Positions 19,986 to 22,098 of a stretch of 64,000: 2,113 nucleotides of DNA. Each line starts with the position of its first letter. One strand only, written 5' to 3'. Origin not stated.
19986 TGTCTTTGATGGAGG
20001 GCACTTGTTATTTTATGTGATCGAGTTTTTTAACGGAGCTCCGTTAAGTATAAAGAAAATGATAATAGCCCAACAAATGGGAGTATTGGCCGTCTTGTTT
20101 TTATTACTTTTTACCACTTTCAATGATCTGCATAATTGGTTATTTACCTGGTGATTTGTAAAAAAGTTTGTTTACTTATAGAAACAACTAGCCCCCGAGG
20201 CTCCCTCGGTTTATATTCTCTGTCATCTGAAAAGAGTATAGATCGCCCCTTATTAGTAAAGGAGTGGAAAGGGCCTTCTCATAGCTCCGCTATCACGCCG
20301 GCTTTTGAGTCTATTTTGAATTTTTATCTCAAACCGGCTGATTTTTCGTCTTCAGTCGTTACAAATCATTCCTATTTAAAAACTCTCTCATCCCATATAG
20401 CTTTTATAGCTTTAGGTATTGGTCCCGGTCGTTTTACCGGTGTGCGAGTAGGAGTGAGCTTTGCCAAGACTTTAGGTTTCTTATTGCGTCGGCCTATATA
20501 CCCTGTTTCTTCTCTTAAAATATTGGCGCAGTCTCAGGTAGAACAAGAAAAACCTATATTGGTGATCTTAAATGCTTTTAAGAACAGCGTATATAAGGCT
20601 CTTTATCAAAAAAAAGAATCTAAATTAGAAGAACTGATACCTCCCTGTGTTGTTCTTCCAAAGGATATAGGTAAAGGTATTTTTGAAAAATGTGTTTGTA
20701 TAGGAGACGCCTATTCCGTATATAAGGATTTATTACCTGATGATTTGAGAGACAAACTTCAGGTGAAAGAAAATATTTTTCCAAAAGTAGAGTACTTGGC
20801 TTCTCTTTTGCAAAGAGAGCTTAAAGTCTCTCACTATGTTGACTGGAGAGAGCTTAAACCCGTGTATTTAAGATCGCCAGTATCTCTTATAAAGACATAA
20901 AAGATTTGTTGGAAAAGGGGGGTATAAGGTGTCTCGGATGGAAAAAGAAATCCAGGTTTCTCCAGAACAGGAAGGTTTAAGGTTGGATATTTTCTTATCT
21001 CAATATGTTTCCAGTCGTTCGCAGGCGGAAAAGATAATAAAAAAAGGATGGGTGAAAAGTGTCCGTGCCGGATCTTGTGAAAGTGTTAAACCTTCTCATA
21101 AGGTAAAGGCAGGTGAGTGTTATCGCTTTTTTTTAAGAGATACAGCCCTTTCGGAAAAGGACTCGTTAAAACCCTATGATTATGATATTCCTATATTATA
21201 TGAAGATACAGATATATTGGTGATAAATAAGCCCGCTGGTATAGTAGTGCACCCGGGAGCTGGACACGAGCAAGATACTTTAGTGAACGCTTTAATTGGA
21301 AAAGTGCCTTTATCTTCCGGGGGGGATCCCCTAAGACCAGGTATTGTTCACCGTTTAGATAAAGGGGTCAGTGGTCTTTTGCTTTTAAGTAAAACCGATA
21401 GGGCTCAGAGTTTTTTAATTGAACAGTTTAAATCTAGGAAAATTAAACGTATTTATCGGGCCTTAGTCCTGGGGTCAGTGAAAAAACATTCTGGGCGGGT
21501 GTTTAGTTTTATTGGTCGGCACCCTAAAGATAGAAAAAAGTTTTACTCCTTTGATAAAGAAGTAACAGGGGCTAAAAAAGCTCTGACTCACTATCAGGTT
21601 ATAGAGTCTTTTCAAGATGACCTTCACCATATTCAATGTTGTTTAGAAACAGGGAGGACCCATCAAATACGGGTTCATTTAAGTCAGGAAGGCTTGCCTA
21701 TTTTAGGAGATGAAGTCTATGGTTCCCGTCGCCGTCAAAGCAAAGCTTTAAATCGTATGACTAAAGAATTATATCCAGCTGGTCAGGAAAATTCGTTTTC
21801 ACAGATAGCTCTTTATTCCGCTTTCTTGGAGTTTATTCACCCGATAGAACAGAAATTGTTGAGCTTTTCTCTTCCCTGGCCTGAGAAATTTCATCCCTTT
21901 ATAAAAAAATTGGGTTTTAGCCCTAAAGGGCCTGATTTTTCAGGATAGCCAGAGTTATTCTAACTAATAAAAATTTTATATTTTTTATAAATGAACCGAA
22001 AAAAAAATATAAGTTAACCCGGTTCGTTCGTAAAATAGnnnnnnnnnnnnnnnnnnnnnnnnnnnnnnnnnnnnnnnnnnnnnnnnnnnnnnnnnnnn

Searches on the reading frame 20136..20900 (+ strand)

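Call 63: search_protein_families(library=pfam, proteins=[window:20136-20900:+], max_evalue=0.00001)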
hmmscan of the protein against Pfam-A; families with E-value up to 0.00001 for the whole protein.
window:20136-20900:+ (254 aa): 1 family
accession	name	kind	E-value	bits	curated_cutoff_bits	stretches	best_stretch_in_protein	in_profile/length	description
PF00814.31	TsaD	-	2.9e-18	67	24.8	1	86-178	49-147/264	tRNA N6-adenosine threonylcarbamoyltransferase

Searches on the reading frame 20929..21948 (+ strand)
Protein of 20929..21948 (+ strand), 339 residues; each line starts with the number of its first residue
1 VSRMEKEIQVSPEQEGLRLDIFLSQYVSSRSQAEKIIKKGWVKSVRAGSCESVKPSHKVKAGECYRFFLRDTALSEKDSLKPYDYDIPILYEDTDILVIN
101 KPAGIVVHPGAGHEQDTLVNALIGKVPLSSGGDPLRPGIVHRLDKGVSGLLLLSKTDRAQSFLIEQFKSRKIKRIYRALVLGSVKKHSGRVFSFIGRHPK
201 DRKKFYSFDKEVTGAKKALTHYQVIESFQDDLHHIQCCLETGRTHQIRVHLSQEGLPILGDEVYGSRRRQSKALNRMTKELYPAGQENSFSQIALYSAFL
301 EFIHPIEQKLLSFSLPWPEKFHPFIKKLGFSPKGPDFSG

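Call 63: search_protein_families(library=pfam, proteins=[window:20929-21948:+], max_evalue=0.00001)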
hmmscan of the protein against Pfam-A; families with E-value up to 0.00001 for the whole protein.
window:20929-21948:+ (339 aa): 1 family
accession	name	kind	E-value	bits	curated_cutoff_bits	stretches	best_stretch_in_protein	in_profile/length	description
PF00849.27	PseudoU_synth_2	-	1.6e-31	110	26.8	1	95-253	1-152/152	RNA pseudouridylate synthase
